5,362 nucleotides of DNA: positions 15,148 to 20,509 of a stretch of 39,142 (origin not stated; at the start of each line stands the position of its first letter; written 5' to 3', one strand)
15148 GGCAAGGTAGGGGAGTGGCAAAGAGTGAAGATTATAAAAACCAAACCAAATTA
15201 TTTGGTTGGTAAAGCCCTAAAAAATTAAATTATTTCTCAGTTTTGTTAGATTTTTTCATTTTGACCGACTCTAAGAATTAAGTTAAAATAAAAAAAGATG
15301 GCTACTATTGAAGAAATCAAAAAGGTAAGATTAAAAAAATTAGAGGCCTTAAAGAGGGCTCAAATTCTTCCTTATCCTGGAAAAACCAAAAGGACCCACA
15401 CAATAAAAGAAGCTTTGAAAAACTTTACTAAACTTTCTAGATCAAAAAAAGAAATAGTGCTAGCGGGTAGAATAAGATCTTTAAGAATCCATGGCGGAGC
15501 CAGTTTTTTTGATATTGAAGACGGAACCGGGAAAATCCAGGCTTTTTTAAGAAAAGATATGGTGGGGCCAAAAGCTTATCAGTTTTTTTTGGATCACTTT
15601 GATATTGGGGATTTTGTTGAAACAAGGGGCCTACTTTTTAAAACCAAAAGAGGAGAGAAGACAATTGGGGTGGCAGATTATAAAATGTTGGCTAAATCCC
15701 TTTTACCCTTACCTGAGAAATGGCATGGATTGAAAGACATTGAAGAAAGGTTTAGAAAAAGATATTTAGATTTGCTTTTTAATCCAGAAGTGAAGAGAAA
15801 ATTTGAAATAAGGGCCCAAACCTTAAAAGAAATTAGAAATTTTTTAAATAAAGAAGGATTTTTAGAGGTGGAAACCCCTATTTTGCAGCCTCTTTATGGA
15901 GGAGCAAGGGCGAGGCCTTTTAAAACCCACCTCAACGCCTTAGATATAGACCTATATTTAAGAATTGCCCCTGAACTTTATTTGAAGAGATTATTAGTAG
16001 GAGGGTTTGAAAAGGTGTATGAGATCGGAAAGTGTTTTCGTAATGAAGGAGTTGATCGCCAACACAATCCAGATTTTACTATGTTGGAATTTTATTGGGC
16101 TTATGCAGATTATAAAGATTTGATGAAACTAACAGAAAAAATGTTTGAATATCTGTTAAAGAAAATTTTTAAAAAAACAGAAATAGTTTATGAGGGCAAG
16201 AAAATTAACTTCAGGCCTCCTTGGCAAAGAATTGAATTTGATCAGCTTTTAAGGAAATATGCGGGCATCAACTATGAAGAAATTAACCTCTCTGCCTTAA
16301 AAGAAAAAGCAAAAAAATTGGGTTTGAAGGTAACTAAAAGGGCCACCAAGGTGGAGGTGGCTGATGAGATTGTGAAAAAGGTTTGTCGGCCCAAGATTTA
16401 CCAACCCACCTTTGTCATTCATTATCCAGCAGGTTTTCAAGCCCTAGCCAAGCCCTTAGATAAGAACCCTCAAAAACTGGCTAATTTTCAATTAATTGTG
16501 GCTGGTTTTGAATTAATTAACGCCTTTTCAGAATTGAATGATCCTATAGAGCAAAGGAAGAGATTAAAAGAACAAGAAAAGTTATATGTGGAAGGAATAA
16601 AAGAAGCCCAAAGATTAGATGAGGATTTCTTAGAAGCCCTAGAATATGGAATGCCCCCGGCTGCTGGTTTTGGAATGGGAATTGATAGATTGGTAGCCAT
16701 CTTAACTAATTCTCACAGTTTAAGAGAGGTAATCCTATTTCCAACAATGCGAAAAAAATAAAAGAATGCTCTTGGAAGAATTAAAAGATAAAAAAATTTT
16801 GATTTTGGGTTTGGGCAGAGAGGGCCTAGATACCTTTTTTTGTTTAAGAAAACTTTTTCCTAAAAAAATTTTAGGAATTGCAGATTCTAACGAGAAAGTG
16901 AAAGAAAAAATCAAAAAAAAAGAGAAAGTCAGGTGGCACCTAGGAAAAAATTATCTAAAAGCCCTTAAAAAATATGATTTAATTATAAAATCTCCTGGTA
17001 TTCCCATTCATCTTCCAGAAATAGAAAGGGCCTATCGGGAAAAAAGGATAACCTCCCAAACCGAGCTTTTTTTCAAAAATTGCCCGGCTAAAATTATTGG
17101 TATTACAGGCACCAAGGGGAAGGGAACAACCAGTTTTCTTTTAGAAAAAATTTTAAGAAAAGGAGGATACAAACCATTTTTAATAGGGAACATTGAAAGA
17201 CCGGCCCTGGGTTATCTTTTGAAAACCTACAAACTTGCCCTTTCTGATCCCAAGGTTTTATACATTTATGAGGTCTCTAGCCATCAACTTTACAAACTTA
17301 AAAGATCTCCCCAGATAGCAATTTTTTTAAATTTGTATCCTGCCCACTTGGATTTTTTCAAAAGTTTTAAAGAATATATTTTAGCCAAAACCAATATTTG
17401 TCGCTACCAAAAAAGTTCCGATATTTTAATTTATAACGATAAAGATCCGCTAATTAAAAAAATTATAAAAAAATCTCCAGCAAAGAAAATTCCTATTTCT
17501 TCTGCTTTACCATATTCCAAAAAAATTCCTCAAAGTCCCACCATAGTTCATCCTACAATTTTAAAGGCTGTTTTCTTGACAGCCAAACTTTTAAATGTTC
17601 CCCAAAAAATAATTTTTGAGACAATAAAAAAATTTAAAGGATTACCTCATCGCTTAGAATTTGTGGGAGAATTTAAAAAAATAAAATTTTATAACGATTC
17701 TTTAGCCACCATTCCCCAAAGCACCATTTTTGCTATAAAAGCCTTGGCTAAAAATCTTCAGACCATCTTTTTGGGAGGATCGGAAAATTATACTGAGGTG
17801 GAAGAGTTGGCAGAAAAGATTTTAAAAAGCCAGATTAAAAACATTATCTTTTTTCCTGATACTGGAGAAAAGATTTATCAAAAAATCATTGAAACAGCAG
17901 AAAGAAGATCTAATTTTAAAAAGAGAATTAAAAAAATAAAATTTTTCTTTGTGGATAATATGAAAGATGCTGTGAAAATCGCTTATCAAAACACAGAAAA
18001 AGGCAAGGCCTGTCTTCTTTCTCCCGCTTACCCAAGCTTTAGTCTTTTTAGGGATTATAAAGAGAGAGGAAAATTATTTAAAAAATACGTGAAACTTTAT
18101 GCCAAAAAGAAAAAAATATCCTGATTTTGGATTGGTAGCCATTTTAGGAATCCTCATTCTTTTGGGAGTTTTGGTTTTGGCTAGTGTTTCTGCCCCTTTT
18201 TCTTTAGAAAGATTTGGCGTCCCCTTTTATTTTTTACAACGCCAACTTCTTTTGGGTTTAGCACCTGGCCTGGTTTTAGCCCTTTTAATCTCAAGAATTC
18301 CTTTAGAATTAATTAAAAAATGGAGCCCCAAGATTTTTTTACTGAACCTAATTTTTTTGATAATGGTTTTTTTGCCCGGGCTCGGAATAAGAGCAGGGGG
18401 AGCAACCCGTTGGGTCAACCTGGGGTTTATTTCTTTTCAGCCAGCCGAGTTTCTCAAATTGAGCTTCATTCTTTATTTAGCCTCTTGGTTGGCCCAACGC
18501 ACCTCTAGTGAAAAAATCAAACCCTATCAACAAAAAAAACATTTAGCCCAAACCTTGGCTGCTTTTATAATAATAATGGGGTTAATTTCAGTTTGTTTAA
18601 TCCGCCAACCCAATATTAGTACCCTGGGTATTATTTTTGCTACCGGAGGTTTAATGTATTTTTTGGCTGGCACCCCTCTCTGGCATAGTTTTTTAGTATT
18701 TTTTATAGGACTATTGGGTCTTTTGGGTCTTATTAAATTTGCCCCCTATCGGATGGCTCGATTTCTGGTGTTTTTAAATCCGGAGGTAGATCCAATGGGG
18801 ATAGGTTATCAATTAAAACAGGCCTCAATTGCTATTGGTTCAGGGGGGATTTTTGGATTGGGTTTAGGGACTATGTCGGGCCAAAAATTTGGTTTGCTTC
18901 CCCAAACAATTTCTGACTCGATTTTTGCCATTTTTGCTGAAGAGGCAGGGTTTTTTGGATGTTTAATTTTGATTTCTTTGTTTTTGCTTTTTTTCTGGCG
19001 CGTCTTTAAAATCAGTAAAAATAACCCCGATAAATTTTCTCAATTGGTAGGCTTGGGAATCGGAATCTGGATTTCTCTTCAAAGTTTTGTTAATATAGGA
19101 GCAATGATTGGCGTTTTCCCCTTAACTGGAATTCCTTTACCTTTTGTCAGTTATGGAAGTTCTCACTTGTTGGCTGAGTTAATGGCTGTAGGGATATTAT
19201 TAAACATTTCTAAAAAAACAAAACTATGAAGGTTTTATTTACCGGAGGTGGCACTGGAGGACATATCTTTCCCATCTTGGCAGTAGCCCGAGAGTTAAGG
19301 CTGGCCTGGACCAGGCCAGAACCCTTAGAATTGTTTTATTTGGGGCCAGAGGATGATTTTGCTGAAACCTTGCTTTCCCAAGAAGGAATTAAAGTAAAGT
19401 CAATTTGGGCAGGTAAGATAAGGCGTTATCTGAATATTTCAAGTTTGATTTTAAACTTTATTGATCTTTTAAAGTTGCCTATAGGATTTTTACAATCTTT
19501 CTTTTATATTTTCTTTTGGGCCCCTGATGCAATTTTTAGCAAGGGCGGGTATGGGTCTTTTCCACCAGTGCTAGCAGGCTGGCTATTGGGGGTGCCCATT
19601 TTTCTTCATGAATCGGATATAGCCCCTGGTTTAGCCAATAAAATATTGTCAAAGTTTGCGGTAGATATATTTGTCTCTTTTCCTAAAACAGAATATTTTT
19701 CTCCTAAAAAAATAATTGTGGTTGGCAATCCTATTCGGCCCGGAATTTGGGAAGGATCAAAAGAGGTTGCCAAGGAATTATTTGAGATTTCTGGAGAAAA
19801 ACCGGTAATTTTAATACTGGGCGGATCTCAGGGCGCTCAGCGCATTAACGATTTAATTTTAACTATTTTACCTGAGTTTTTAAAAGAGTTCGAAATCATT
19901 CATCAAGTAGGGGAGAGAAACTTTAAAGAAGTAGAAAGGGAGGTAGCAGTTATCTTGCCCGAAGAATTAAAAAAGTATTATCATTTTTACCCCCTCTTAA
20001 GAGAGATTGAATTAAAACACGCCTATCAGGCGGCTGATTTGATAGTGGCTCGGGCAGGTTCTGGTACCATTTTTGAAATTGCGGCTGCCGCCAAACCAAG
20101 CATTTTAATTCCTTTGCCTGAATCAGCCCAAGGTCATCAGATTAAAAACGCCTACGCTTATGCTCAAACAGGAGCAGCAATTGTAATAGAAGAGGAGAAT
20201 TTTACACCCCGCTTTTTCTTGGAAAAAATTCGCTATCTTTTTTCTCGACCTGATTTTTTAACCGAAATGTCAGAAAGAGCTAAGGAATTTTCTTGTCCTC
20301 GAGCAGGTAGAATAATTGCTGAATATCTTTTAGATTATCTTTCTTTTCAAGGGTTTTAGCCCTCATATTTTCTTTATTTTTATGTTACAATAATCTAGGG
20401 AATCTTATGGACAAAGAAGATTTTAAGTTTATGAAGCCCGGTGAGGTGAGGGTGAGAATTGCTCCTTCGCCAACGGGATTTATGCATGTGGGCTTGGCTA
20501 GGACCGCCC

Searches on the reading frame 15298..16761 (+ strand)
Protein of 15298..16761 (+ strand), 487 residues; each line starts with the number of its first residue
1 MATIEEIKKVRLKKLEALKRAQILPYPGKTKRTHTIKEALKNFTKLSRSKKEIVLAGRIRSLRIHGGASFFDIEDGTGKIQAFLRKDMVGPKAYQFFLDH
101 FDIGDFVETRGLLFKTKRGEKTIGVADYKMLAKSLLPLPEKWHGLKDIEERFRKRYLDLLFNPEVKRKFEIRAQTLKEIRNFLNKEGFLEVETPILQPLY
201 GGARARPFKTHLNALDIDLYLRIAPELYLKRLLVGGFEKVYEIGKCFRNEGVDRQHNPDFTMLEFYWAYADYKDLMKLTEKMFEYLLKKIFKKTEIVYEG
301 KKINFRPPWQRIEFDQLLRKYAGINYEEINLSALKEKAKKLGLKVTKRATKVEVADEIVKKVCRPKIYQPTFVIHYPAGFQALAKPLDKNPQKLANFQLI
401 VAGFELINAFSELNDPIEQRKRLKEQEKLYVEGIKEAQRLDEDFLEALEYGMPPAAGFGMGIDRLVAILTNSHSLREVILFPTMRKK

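Call 50: search_protein_families(library=pfam, proteins=[window:15298-16761:+], max_evalue=0.001)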
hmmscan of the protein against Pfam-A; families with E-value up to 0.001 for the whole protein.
window:15298-16761:+ (487 aa): 3 families
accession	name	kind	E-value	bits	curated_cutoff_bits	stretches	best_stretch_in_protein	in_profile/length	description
PF00152.25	tRNA-synt_2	-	4.4e-92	308.9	25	1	148-484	2-307/308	tRNA synthetases class II (D, K and N)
PF01336.31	tRNA_anti-codon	-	3.7e-14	52.8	27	1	54-129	2-73/75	OB-fold nucleic acid binding domain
PF01409.25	tRNA-synt_2d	-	1.6e-07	31.5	19.8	1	239-308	104-172/246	tRNA synthetases class II core domain (F)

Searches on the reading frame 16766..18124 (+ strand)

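Call 50: search_protein_families(library=pfam, proteins=[window:16766-18124:+], max_evalue=0.001)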
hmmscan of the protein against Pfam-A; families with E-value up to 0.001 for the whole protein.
window:16766-18124:+ (452 aa): 3 families
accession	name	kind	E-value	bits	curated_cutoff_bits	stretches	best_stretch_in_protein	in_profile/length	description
PF08245.18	Mur_ligase_M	-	3.6e-21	76.5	24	1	113-243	1-141/200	Mur ligase middle domain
PF21799.2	MurD-like_N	-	2.1e-09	38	27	1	9-91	1-81/88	Mur ligase MurD-like, N-terminal domain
PF02875.26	Mur_ligase_C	-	2e-07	32.3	28.4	1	295-421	1-126/127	Mur ligase, glutamate ligase domain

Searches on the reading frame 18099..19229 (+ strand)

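Call 50: search_protein_families(library=pfam, proteins=[window:18099-19229:+], max_evalue=0.001)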
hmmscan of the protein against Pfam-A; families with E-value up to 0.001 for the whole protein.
window:18099-19229:+ (376 aa): 1 family
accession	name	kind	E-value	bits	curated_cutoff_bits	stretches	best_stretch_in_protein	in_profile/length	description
PF01098.24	FTSW_RODA_SPOVE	-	1.2e-93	314.4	26.4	1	13-375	5-355/356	Cell cycle protein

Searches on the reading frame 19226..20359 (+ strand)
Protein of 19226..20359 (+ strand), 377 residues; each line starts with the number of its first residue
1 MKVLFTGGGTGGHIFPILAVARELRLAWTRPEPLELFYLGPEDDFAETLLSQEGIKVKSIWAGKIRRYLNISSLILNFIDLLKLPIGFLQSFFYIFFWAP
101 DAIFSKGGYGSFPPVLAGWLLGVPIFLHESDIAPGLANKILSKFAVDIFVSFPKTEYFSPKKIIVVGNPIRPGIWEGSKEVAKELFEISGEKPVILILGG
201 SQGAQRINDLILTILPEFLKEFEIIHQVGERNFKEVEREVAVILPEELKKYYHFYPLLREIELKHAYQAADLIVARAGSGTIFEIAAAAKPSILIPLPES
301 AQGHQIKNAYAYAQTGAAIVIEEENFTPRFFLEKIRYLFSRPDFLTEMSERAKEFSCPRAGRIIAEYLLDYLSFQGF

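Call 50: search_protein_families(library=pfam, proteins=[window:19226-20359:+], max_evalue=0.001)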
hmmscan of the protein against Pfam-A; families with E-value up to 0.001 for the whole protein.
window:19226-20359:+ (377 aa): 2 families
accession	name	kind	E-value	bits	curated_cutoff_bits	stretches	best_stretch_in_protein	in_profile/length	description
PF04101.22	Glyco_tran_28_C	-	2.3e-34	119.3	22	1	194-354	1-156/166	Glycosyltransferase family 28 C-terminal domain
PF03033.26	Glyco_transf_28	-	3e-26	92.6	26.2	1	3-149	1-138/139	Glycosyltransferase family 28 N-terminal domain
